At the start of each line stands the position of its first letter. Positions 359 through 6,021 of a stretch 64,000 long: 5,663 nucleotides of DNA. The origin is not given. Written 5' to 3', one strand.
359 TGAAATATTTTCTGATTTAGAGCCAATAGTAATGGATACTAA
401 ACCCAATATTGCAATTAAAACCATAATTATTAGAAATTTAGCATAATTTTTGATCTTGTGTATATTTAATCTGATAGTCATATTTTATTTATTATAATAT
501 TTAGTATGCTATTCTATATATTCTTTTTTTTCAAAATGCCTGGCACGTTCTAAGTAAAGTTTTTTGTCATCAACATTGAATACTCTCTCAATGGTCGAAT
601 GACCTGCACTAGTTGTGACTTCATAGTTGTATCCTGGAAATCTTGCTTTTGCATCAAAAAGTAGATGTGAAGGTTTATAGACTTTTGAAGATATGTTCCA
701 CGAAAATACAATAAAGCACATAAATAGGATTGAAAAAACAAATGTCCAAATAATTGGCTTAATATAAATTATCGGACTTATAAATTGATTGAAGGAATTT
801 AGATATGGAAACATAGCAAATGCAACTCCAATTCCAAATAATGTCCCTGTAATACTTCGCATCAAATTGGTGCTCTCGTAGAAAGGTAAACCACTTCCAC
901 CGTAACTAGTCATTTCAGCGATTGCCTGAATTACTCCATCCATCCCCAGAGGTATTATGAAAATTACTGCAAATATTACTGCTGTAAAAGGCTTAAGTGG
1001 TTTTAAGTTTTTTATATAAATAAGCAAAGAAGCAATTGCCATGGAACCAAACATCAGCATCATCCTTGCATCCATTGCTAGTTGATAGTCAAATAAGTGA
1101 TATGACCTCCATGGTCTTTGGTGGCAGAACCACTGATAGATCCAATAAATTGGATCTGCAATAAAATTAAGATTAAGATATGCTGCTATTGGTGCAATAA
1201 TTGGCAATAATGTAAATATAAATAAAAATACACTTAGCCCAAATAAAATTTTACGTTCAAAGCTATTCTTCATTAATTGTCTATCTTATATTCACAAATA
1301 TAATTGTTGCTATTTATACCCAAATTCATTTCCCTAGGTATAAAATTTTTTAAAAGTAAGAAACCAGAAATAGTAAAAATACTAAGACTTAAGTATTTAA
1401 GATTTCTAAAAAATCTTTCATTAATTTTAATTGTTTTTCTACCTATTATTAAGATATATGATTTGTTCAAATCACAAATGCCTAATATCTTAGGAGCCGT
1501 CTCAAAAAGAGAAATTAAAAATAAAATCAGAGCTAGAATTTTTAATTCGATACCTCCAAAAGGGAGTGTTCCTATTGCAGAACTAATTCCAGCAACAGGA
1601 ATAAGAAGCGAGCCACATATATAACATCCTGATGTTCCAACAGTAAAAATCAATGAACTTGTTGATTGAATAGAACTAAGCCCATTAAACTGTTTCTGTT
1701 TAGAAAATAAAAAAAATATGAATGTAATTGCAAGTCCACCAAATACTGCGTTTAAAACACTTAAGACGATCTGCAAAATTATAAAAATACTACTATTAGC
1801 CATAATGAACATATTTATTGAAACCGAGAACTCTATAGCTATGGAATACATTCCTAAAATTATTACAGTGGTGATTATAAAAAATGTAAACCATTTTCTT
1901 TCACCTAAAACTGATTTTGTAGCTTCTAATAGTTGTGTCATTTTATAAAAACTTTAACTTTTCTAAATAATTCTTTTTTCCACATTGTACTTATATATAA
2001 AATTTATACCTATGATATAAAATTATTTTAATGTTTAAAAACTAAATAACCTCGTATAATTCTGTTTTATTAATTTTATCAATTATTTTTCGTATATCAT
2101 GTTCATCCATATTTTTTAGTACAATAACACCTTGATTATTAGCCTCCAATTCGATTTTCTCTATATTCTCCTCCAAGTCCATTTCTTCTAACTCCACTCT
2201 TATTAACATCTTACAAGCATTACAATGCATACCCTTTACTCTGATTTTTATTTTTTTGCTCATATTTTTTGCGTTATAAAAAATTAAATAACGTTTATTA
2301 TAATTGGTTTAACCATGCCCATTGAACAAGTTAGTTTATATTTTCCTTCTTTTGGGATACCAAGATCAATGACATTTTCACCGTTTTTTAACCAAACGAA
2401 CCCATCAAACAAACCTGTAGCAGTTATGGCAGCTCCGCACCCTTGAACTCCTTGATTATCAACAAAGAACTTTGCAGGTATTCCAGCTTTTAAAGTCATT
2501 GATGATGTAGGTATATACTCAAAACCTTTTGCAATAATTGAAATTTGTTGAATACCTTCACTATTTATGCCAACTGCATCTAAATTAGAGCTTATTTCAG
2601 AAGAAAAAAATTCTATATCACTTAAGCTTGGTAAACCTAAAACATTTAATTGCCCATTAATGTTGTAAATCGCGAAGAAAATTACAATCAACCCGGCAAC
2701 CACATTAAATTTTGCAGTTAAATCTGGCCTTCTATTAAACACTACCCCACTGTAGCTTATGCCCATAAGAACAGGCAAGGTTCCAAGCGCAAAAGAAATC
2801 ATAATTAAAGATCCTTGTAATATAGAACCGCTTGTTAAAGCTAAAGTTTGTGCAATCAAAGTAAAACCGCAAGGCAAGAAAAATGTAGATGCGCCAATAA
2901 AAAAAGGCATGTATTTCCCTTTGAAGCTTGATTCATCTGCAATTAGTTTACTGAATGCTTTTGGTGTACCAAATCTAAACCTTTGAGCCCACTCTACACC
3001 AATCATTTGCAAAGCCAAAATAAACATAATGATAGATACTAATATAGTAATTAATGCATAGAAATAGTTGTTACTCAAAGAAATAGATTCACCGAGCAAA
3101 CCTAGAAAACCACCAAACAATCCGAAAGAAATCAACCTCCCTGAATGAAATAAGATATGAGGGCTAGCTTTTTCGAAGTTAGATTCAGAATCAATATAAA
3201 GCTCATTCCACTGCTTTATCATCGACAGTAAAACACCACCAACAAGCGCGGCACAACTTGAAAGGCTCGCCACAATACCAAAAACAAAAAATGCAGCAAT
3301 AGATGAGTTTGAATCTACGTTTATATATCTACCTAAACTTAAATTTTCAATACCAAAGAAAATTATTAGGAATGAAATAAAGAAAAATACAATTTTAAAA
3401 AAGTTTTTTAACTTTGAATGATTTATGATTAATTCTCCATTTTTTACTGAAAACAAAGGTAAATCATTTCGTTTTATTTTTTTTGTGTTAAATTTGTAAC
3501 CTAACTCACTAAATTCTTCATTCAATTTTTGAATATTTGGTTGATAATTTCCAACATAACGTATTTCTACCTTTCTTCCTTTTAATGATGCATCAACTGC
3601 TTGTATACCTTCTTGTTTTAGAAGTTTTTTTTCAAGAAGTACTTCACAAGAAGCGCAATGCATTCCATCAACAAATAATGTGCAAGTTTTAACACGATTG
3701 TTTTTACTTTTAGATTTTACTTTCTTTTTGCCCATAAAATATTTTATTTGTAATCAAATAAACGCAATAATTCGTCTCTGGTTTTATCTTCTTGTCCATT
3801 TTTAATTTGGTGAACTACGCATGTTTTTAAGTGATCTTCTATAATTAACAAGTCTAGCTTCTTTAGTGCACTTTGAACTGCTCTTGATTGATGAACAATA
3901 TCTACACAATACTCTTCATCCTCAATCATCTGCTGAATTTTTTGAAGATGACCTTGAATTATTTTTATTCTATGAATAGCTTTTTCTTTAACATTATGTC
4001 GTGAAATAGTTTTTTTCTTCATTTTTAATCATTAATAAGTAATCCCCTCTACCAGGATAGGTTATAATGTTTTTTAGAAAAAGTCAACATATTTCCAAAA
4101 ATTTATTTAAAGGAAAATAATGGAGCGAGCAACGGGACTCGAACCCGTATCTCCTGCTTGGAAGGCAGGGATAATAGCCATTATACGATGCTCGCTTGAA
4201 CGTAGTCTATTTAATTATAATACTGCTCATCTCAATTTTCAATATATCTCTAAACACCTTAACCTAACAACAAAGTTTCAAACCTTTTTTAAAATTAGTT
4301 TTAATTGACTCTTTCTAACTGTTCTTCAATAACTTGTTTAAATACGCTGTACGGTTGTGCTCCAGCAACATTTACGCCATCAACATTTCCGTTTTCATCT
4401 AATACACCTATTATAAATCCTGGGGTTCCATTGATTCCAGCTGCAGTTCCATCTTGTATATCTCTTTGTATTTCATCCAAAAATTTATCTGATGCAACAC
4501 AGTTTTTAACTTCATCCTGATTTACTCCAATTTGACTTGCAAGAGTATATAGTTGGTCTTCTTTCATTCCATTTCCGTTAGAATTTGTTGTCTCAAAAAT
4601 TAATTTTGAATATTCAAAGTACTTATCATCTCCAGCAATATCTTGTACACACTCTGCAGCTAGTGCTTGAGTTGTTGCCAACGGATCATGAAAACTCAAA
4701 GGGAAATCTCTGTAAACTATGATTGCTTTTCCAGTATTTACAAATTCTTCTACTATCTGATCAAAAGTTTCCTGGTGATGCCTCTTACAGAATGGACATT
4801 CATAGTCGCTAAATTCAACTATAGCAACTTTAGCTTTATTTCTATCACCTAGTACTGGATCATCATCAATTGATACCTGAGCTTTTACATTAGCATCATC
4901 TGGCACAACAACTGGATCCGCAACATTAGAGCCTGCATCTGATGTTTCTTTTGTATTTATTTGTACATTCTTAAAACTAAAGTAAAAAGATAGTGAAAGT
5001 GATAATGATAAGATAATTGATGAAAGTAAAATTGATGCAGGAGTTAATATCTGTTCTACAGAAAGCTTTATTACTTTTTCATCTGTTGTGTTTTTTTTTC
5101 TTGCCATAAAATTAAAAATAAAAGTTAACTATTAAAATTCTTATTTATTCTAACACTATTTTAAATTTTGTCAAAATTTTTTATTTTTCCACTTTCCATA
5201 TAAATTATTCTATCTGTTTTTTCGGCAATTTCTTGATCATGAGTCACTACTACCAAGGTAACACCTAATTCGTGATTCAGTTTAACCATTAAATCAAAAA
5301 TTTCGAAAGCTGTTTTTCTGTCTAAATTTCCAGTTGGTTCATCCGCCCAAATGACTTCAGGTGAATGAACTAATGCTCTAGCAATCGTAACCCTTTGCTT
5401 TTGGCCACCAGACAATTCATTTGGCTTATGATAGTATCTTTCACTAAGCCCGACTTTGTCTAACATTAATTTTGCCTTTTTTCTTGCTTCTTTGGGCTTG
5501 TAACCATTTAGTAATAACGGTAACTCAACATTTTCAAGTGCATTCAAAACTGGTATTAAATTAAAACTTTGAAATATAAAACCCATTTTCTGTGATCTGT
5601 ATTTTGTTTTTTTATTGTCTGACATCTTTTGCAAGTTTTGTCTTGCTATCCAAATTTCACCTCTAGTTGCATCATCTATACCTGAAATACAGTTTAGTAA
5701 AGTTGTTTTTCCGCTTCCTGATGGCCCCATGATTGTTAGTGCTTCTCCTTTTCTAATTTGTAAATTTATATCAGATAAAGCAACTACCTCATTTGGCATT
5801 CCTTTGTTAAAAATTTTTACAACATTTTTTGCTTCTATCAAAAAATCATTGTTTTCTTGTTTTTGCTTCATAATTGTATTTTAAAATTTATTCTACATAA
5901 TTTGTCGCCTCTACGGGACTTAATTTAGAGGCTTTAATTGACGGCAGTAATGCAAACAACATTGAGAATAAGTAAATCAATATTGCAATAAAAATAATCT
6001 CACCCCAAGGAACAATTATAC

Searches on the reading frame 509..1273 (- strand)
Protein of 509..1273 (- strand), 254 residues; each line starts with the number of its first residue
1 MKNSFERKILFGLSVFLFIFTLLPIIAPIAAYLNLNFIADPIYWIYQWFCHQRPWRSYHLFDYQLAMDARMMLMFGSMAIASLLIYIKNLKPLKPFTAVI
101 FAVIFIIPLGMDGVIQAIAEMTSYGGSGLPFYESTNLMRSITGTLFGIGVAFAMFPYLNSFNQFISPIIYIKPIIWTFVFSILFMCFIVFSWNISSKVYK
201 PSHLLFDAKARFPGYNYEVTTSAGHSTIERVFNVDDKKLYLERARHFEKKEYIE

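Call 85: search_protein_families(library=pfam, proteins=[window:509-1273:-], max_evalue=0.001)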
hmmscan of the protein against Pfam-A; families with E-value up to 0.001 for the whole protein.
window:509-1273:- (254 aa): 1 family
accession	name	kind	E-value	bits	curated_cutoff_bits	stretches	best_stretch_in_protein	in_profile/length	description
PF09858.14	DUF2085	-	8.3e-18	65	25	1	50-152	1-89/90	Predicted membrane protein (DUF2085)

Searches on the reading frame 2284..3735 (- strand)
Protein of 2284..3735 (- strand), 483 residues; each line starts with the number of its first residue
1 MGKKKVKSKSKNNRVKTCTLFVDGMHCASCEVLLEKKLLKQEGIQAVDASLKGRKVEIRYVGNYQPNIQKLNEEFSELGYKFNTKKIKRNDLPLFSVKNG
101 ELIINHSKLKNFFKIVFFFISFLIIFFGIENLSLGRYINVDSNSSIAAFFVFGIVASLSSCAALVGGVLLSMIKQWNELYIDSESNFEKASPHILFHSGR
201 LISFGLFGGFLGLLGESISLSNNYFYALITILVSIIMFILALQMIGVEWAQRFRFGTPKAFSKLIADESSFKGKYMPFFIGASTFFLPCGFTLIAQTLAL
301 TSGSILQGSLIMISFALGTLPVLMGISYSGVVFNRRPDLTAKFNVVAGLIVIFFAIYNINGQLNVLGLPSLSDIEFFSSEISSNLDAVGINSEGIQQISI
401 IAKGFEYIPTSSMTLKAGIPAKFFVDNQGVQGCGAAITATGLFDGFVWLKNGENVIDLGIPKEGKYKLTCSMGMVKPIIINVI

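Call 86: search_protein_families(library=pfam, proteins=[window:2284-3735:-], max_evalue=0.001)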
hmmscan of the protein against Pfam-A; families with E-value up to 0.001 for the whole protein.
window:2284-3735:- (483 aa): 2 families
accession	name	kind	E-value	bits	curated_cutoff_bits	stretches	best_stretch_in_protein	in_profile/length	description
PF13386.12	DsbD_2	-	9.3e-30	104.4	24.9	1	148-357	1-199/199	Cytochrome C biogenesis protein transmembrane region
PF00403.32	HMA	-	9.6e-11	42.4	24.8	1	19-81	1-62/62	Heavy-metal-associated domain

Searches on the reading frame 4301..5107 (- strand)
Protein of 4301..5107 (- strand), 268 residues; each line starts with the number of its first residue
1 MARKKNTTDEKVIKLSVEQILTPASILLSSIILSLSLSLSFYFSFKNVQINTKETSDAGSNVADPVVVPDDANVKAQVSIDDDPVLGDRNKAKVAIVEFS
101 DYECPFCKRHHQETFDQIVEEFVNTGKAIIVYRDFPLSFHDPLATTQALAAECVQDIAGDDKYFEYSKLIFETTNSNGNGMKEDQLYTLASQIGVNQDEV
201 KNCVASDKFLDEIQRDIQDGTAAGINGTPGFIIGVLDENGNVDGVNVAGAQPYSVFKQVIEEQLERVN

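Call 85: search_protein_families(library=pfam, proteins=[window:4301-5107:-], max_evalue=0.001)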
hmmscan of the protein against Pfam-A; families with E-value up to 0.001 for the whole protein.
window:4301-5107:- (268 aa): 4 families
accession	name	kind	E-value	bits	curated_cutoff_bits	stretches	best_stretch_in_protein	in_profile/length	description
PF13462.12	Thioredoxin_4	-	1.4e-26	94.1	23.2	1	82-234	4-146/165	Thioredoxin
PF01323.26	DSBA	-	1.2e-12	48.4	25.6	1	96-260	2-190/191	DSBA-like thioredoxin domain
PF13098.12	Thioredoxin_2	-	0.00011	22.9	27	0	91-258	4-102/104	Thioredoxin-like domain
PF13743.12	Thioredoxin_5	-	0.00047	20.4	27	0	179-258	109-186/186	Thioredoxin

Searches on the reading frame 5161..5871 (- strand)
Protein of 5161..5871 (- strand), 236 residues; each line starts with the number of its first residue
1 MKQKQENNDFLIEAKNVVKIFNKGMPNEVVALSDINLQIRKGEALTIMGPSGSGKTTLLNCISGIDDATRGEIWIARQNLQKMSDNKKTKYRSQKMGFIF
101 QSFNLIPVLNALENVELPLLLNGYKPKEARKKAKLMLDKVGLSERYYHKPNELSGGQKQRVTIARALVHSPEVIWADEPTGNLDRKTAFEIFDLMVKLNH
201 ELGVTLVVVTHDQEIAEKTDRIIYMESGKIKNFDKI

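Call 85: search_protein_families(library=pfam, proteins=[window:5161-5871:-], max_evalue=0.001)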
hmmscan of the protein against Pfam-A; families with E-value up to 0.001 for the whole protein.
window:5161-5871:- (236 aa): 5 families
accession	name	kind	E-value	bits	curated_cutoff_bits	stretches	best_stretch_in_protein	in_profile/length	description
PF00005.33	ABC_tran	-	1.2e-34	120.3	25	1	32-180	1-136/137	ABC transporter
PF13304.12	AAA_21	-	2.8e-05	24.8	27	0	47-68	4-25/304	AAA domain, putative AbiEii toxin, Type IV TA system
PF02463.25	SMC_N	-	0.00019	21.3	40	0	46-226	28-212/220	RecF/RecN/SMC N terminal domain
PF03215.21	Rad17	-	0.00057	20.3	23.8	1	32-113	35-110/186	Rad17 P-loop domain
PF13555.12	AAA_29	-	0.00098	19.3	27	0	38-62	18-42/61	P-loop containing region of AAA domain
